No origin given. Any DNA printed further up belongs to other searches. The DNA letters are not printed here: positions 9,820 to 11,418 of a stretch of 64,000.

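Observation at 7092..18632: Pilus-assembly locus fused to a glycan-assembly gene block (UGM-like flavoprotein, two tandem GT-C transferases, SDR epimerase, HAD hydrolase, DUF2298 giant membrane protein)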

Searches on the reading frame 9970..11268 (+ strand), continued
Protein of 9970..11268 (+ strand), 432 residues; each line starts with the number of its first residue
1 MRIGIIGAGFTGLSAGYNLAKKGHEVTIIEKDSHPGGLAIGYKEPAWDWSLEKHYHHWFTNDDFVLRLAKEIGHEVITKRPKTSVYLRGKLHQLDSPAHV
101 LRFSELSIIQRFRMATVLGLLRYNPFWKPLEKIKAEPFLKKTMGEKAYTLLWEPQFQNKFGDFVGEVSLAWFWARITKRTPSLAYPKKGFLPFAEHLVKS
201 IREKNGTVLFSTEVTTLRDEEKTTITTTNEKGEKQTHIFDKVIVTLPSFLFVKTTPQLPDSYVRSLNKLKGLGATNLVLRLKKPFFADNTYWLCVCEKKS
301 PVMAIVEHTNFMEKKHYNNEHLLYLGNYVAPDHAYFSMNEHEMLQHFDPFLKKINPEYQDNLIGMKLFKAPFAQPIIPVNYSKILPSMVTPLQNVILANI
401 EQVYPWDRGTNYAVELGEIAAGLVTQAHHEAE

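Call 52: search_protein_families(library=pfam, proteins=[L099:8944-9972:+, L082:10971-12296:+, L130:6634-7296:+, L136:1918-3660:-, L150:2492-3679:+, L155:3514-4698:+, L149:5290-5808:+, L155:3-941:-, L130:4910-5413:-, L127:2142-3023:-], max_evalue=0.001)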
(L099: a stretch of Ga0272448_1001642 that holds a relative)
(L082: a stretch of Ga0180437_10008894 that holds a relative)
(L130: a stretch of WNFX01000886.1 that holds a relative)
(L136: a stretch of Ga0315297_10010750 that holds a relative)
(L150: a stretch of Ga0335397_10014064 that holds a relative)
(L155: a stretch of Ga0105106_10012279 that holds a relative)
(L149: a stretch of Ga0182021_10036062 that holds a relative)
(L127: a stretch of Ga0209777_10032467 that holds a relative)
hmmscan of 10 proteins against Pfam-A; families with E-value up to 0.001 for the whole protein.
L099:8944-9972:+ (342 aa): 1 family
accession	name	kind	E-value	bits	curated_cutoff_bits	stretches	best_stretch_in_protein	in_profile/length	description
PF03706.18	LPG_synthase_TM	-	8.4e-55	186.8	33.4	1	8-311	2-302/302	Lysylphosphatidylglycerol synthase TM region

L082:10971-12296:+ (441 aa): 7 families
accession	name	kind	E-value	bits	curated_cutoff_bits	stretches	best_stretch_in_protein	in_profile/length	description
PF03721.20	UDPG_MGDP_dh_N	-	2.9e-59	200.2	27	1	3-186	2-187/187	UDP-glucose/GDP-mannose dehydrogenase family, NAD binding domain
PF00984.24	UDPG_MGDP_dh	-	2.1e-38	130.7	25.4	1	200-291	1-92/94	UDP-glucose/GDP-mannose dehydrogenase family, central domain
PF03720.21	UDPG_MGDP_dh_C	-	2.2e-35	121.6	30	1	316-416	2-103/103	UDP-glucose/GDP-mannose dehydrogenase family, UDP binding domain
PF02558.23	ApbA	-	6.1e-06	26.4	22.2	1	4-85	1-74/150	Ketopantoate reductase PanE/ApbA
PF03807.23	F420_oxidored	-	6.8e-05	23.8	21.6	0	4-86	2-68/94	NADP oxidoreductase coenzyme F420-dependent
PF02737.24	3HCDH_N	-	0.00061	20.2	22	0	4-85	2-86/180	3-hydroxyacyl-CoA dehydrogenase, NAD binding domain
PF03446.21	NAD_binding_2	-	0.00096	19.6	21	0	4-89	2-67/161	NAD binding domain of 6-phosphogluconate dehydrogenase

L130:6634-7296:+ (220 aa): 1 family
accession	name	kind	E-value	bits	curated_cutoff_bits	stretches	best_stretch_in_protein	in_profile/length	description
PF00072.30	Response_reg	-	6.4e-27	94.4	30.2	1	14-125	1-110/111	Response regulator receiver domain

L136:1918-3660:- (580 aa): 3 families
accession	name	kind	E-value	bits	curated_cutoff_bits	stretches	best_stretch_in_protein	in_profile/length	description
PF00027.35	cNMP_binding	-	6.6e-16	58.5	27.5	1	42-126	2-88/89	Cyclic nucleotide-binding domain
PF03703.20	bPH_2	-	2.5e-07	31.3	22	1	227-300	3-76/78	Bacterial PH domain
PF14470.12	bPH_3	-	0.0001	23.2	23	0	227-296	22-84/95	Bacterial PH domain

L150:2492-3679:+ (395 aa): 1 family
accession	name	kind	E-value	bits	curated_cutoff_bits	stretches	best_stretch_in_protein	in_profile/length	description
PF01663.27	Phosphodiest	-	6.3e-22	79.1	23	1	34-379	1-341/342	Type I phosphodiesterase / nucleotide pyrophosphatase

L155:3514-4698:+ (394 aa): 3 families
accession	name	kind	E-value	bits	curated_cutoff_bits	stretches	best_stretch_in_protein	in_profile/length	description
PF18096.6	Thump_like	-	3.1e-19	69.1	26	1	321-392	1-77/78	THUMP domain-like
PF13649.12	Methyltransf_25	-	7.1e-05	23.9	27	1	99-162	1-64/97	Methyltransferase domain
PF22013.1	PG_1098_Fer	-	0.00021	21.5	27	1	277-314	1-38/44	PG_1098 ferredoxin-like domain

L149:5290-5808:+ (173 aa): 2 families
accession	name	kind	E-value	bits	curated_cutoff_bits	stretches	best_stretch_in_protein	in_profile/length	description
PF00308.24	Bac_DnaA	-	5.7e-26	92.1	23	1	108-167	2-61/162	Bacterial DnaA ATPAse domain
PF11638.13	DnaA_N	-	1.7e-09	37.7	24.6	1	5-65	2-63/65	DnaA N-terminal domain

L155:3-941:- (312 aa): 1 family
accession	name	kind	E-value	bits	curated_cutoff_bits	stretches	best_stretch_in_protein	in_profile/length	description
PF13205.12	Big_5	-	8.5e-12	46.2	23.6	1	27-124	3-105/105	Bacterial Ig-like domain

L130:4910-5413:- (167 aa): 4 families
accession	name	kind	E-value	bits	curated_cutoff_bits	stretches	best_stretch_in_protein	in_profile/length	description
PF00578.27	AhpC-TSA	-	6e-15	55.7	26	1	4-119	2-123/124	AhpC/TSA family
PF08534.16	Redoxin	-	1.2e-08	35.3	26.6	1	4-126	3-137/148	Redoxin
PF13905.12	Thioredoxin_8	-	1.9e-05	25.4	27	1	27-114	1-91/94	Thioredoxin-like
PF13098.12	Thioredoxin_2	-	0.00017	22.3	27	1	26-129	4-101/104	Thioredoxin-like domain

L127:2142-3023:- (293 aa): 1 family
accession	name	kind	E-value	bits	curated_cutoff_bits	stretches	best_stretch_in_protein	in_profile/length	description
PF02585.22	PIG-L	-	1.2e-33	116.8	28.2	1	20-161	1-128/129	GlcNAc-PI de-N-acetylase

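Call 66: search_protein_families(library=pfam, proteins=[L001:16175-16999:+, L001:17025-17477:+], max_evalue=0.001)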
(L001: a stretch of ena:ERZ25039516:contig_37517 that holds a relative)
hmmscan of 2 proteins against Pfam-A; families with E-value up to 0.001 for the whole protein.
L001:16175-16999:+ (274 aa): 0 families

L001:17025-17477:+ (150 aa): 1 family
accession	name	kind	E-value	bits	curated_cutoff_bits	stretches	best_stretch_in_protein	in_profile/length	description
PF07331.16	TctB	-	0.00054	20.6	29.1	1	17-134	6-137/137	Tripartite tricarboxylate transporter TctB family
